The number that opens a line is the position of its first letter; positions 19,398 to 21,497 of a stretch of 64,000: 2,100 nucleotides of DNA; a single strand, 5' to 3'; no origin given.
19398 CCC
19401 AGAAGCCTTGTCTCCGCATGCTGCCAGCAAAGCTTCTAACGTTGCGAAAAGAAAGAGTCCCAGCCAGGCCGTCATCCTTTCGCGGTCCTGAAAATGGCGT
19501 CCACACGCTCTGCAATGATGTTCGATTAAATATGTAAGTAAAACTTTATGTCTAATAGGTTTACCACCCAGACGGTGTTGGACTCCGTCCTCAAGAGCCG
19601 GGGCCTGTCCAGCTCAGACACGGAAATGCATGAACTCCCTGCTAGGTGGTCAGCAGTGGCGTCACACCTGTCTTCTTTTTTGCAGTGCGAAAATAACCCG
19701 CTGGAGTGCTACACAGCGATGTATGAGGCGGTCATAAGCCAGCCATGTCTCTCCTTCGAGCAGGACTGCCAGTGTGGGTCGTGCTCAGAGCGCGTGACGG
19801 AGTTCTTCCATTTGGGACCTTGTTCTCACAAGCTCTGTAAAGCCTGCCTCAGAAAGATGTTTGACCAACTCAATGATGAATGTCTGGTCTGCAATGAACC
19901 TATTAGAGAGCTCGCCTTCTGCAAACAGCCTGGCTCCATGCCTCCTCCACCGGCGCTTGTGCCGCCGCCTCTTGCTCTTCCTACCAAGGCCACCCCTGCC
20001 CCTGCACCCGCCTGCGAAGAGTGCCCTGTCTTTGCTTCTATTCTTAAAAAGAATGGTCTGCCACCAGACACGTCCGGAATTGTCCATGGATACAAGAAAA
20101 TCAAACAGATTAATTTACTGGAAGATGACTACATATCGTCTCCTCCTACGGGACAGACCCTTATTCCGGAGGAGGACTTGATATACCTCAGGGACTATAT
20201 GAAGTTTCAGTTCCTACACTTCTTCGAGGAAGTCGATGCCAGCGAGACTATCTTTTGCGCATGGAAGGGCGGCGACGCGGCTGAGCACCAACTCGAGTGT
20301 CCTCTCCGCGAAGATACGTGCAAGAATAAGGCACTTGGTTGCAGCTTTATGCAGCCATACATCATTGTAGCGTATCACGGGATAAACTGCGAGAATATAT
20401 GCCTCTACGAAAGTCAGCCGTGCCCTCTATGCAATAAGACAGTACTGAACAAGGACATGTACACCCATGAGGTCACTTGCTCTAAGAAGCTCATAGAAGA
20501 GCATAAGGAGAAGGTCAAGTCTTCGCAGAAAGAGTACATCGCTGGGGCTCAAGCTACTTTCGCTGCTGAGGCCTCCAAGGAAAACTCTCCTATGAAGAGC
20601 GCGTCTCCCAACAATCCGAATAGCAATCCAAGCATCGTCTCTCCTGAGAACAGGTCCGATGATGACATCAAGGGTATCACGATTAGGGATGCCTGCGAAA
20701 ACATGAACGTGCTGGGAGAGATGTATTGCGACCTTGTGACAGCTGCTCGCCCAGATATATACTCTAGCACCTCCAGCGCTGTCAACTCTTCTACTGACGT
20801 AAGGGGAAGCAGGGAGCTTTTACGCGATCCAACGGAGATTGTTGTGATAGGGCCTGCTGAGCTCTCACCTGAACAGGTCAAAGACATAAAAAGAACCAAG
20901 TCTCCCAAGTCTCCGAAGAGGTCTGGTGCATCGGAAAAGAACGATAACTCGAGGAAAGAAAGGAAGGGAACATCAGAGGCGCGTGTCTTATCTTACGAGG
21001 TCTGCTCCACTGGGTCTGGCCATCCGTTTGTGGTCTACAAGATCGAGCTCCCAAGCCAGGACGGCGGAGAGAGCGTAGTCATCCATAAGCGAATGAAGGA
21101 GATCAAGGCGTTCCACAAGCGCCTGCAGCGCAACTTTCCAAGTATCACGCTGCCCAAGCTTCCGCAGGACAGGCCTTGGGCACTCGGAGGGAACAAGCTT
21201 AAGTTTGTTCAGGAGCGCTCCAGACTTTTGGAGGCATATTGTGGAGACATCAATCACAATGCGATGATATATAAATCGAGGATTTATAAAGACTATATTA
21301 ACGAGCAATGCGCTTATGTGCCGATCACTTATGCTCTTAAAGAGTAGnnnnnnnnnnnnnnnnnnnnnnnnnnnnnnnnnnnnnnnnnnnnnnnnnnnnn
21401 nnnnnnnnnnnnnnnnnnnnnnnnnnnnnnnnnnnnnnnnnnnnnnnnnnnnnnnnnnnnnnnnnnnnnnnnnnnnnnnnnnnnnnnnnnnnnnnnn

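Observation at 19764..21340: RING + TRAF-type zinc finger + PX domain fusion: a candidate phosphoinositide-targeted E3 ubiquitin ligase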

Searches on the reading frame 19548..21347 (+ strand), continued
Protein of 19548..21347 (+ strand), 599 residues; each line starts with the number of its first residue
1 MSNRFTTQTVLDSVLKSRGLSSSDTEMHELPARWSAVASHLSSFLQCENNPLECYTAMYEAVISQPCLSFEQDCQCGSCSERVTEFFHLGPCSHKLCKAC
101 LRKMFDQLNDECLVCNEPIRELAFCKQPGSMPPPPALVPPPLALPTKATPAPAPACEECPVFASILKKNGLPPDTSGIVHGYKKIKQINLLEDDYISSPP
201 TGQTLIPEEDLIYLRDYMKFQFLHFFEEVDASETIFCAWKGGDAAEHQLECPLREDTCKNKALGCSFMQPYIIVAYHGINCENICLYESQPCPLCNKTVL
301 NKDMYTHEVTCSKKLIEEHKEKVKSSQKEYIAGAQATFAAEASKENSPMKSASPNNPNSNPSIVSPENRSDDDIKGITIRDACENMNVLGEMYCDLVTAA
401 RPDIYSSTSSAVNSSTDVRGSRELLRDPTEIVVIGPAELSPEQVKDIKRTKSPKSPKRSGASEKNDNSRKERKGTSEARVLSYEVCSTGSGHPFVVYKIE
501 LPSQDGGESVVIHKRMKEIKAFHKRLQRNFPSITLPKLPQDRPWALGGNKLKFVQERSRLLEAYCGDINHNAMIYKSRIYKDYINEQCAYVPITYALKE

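Call 42: find_encoding_contigs(protein=P0054, flank=5000, max_places=3)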
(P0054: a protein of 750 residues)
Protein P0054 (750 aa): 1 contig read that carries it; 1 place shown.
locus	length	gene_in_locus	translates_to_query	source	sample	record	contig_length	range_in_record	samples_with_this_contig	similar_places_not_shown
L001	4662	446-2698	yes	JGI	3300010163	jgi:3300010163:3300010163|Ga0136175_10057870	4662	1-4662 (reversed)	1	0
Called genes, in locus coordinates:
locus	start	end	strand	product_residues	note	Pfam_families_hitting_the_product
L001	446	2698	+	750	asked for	PF18439:zf_UBZ (faint), PF00787:PX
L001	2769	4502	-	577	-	PF08059:SEP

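Call 48: find_homologous_proteins(query=A2, max_evalue=0.001)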
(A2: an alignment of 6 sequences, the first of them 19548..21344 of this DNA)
Query A2 (6 sequences) (599 aa, profile of the alignment): 5 proteins with E <= 0.001 among 8000 candidates.
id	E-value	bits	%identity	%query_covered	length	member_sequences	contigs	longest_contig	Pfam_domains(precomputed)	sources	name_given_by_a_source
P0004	0.0e+0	1058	69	100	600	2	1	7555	PF14634.13,PF00787.30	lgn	-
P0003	0.0e+0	1054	70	100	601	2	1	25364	PF00787.30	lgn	-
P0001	0.0e+0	1027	100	100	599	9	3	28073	PF00787.30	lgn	-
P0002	0.0e+0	1022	79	100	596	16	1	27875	PF00787.30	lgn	-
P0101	1.8e-4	39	35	9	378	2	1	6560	PF02493.27,PF13920.13,PF13639.13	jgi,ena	-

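Call 73: find_related_loci(query=A2, collection=metagenome_contigs, flank=3000)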
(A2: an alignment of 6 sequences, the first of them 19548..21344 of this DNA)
Query A2 (599 aa) in metagenome_contigs; peptide patterns used: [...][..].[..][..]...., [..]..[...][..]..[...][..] (x = any residue, [..] = any of these).
367 stretches matched a pattern, but none encodes a relative of the query by tblastn (E <= 1e-3).

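Call 74: find_related_loci(query=P0054, collection=metagenome_contigs, flank=3000)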
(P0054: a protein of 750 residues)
Query P0054 (750 aa) in metagenome_contigs; peptide patterns used: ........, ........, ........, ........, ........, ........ (x = any residue, [..] = any of these).
229 stretches matched a pattern, but none encodes a relative of the query by tblastn (E <= 1e-3).

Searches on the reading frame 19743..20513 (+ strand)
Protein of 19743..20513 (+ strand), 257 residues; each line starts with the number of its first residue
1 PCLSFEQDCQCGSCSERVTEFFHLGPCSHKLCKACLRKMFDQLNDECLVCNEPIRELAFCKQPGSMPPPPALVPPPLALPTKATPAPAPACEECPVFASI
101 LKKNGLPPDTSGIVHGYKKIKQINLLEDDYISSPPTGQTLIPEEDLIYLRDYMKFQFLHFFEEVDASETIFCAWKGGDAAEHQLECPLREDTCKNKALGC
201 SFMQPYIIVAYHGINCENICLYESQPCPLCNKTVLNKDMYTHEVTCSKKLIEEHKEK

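Call 58: find_homologous_proteins(query=A5, max_evalue=10)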
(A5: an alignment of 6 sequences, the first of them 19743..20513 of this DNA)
Query A5 (6 sequences) (257 aa, profile of the alignment): 1 proteins with E <= 10 among 8000 candidates.
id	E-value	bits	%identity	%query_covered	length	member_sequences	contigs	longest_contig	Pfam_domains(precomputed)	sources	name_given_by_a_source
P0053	1.8e-32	131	99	40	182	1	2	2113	PF14634.13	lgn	-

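Call 67: predict_structure(alignment_id=A5)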
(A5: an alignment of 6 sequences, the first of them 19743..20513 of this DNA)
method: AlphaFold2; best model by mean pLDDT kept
length: 257 residues; sequences in the alignment: 6
mean_pLDDT: 59.8   pTM: 0.38
mean pLDDT of the five models: 59.8, 55.6, 55.2, 54.2, 49.1
residues with pLDDT >= 90: 2; 70-90: 101; 50-70: 41; < 50: 113
segments of 3 or more residues with pLDDT < 50: 1-3, 65-118, 129-133, 167-217
pLDDT, mean of each block of 10 residues (from residue 1): 58 85 81 82 82 76 47 40 33 36 39 45 63 55 81 79 54 44 44 31 40 44 73 78 85 87
secondary structure, 60 per line:
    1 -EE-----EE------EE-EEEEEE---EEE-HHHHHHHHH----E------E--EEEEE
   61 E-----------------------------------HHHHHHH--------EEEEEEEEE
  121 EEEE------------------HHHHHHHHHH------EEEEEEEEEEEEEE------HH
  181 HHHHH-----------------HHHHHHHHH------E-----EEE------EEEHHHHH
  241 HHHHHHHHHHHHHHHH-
elements in order: E20-25 E29-31 H33-41 E56-61 H97-103 E112-124 H143-152 E159-172 H179-185 H203-211 E224-226 E233-235 H236-256

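Call 69: fold_search(model_id=the predicted structure, library=pdb)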
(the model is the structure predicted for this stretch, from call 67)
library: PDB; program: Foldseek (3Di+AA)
matches with E <= 10: 340; with E <= 0.001: 0
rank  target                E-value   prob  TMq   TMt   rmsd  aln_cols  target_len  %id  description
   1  5vo0_A                2.5e-02  1.00  0.17  0.39   2.3        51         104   29  Structure of a TRAF6-Ubc13~Ub complex (released 2017-12-06)
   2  4orh_C                4.1e-02  1.00  0.17  0.45   2.0        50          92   30  Crystal structure of RNF8 bound to the UBC13/MMS2 heterodimer (released 2014-02-26)
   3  4a49_A                4.1e-02  1.00  0.18  0.54   2.4        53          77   23  Structure of phosphoTyr371-c-Cbl-UbcH5B complex (released 2012-01-25)
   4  4a4b_A                5.9e-02  1.00  0.19  0.13   2.3        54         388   22  Structure of modified phosphoTyr371-c-Cbl-UbcH5B-ZAP-70 complex (released 2012-01-25)
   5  7l3l_B                5.9e-02  1.00  0.18  0.40   4.0        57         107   32  Structure of TRAF5 and TRAF6 RING Hetero dimer (released 2021-02-17)
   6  3hcu_A                6.3e-02  1.00  0.16  0.37   2.1        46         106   33  Crystal structure of TRAF6 in complex with Ubc13 in the C2 space group (released 2009-05-26)
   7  5vnz_D                6.3e-02  1.00  0.17  0.38   2.3        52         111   29  Structure of a TRAF6-Ubc13~Ub complex (released 2017-12-06)
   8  2ecy_MODEL_1_A        6.7e-02  1.00  0.18  0.63   2.7        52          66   21  Solution structure of the Zinc finger, C3HC4 type (RING finger)" domain of TNF receptor-associated factor 3 (released 2008-02-26)
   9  7l3l_D                6.7e-02  1.00  0.17  0.42   2.2        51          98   33  Structure of TRAF5 and TRAF6 RING Hetero dimer (released 2021-02-17)
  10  3hcs_A                6.7e-02  1.00  0.17  0.27   2.2        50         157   34  Crystal structure of the N-terminal domain of TRAF6 (released 2009-05-26)
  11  3vk6                  6.7e-02  1.00  0.18  0.45   4.1        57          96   23  Crystal structure of a phosphotyrosine binding domain (released 2012-01-25)
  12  3lrq_B                7.1e-02  1.00  0.18  0.52   2.0        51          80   25  Crystal structure of the U-box domain of human ubiquitin-protein ligase (E3), NORTHEAST STRUCTURAL GENOMICS CONSORTIUM (released 2010-03-23)
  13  3zni_A                7.1e-02  1.00  0.19  0.13   2.3        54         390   22  Structure of phosphoTyr363-Cbl-b - UbcH5B-Ub - ZAP-70 peptide complex (released 2013-07-10)
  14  5vnz_A                7.1e-02  1.00  0.17  0.39   2.3        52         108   29  Structure of a TRAF6-Ubc13~Ub complex (released 2017-12-06)
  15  5j3x_F                7.5e-02  1.00  0.18  0.12   2.0        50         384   24  Structure of c-CBL Y371F (released 2016-09-21)
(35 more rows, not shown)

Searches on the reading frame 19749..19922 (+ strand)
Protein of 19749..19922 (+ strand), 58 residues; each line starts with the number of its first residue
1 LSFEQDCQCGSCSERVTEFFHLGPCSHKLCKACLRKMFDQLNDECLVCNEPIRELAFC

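Call 47: search_solved_structures(query=A4, max_evalue=0.1, show_alignments=5)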
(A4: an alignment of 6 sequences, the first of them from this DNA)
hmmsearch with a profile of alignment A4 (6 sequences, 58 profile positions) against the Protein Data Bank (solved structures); distinct sequences matched with E-value up to 0.1: 120 (the best 60 are shown).
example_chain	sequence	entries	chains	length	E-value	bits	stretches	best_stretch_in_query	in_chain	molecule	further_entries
1chc_A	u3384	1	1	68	3.2e-07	33.1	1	8-56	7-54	EQUINE HERPES VIRUS-1 RING DOMAIN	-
4ap4_A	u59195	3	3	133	1.3e-06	31.2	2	23-54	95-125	E3 UBIQUITIN LIGASE RNF4 | E3 UBIQUITIN-PROTEIN LIGASE RNF4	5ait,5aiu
4ayc_A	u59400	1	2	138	1.6e-06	30.8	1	3-54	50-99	E3 UBIQUITIN-PROTEIN LIGASE RNF8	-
4orh_C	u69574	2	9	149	2e-06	30.5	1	3-54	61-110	E3 ubiquitin-protein ligase RNF8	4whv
7bvw_A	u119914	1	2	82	1.8e-05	27.5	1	6-54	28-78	AT5G66160 protein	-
7ahy_AAA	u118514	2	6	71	6.5e-05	25.7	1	29-57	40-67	E3 ubiquitin-protein ligase Mdm2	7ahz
6wi7_A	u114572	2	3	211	0.0001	25.1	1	2-51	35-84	E3 ubiquitin-protein ligase RING2, Polycomb complex protein BMI-1 chimera | E3 ubiquitin-protein ligase RING2,Polycomb complex protein BMI-1 chimera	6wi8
7ah2_AAA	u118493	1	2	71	0.0001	25.1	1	29-57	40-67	E3 ubiquitin-protein ligase Mdm2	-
2eci_A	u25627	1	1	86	0.00019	24.3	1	4-50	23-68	TNF receptor-associated factor 6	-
5vnz_A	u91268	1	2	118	0.0002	24.1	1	4-50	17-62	TNF receptor-associated factor 6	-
6sqo_A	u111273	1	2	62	0.00029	23.6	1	30-57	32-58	E3 ubiquitin-protein ligase Mdm2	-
6sqp_A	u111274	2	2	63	0.0003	23.6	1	30-57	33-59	E3 ubiquitin-protein ligase Mdm2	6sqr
2hdp_A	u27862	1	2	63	0.0003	23.6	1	30-57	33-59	Ubiquitin-protein ligase E3 Mdm2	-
2ecm_A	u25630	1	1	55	0.00031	23.6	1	9-51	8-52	RING finger and CHY zinc finger domain-containing protein 1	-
6sqr_D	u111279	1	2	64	0.00031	23.5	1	30-57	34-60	E3 ubiquitin-protein ligase Mdm2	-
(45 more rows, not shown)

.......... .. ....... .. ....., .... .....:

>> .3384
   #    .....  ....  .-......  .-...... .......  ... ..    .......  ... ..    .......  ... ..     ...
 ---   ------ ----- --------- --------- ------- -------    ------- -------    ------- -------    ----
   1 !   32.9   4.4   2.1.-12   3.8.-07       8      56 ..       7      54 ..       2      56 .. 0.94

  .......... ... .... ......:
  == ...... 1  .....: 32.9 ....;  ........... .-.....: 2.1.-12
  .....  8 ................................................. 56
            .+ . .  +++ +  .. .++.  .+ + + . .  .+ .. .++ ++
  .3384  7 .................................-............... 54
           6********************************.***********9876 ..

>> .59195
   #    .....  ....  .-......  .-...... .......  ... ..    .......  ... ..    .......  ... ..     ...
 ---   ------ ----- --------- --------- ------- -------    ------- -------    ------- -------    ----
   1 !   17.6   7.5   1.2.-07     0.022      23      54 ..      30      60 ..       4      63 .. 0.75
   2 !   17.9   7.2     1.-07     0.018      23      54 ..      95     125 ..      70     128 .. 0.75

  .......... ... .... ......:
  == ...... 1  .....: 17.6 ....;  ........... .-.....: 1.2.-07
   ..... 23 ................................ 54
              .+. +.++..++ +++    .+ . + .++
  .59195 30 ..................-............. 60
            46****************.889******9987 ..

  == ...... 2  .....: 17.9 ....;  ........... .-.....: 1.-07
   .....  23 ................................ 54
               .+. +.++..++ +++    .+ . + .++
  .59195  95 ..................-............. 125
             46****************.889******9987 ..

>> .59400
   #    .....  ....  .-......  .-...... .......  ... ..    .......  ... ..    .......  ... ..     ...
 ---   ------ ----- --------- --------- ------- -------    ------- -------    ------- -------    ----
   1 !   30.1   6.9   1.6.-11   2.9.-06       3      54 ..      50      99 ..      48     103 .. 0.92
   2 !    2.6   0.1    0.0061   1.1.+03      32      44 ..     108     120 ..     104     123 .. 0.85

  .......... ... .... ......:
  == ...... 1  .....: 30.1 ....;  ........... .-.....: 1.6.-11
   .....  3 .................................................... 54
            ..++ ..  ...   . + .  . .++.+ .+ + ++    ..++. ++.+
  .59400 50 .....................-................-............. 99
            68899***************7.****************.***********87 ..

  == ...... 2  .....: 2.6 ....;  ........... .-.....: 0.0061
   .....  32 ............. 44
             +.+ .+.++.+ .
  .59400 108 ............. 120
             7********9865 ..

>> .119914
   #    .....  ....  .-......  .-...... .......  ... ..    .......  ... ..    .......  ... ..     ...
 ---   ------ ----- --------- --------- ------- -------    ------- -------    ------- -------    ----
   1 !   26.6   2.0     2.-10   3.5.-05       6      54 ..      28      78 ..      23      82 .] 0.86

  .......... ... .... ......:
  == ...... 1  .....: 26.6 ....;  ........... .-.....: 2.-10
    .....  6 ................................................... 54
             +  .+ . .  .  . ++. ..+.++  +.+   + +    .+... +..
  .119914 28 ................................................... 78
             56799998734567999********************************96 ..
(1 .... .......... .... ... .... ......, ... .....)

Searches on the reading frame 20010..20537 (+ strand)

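Call 19: search_protein_families(library=pfam, proteins=[window:20010-20537:+], max_evalue=10)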
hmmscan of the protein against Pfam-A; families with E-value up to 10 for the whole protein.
seq(176 aa): 1 family
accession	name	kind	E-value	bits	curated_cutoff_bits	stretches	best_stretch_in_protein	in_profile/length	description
PF02176.24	zf-TRAF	-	0.45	11.7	27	1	92-115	28-52/60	TRAF-type zinc finger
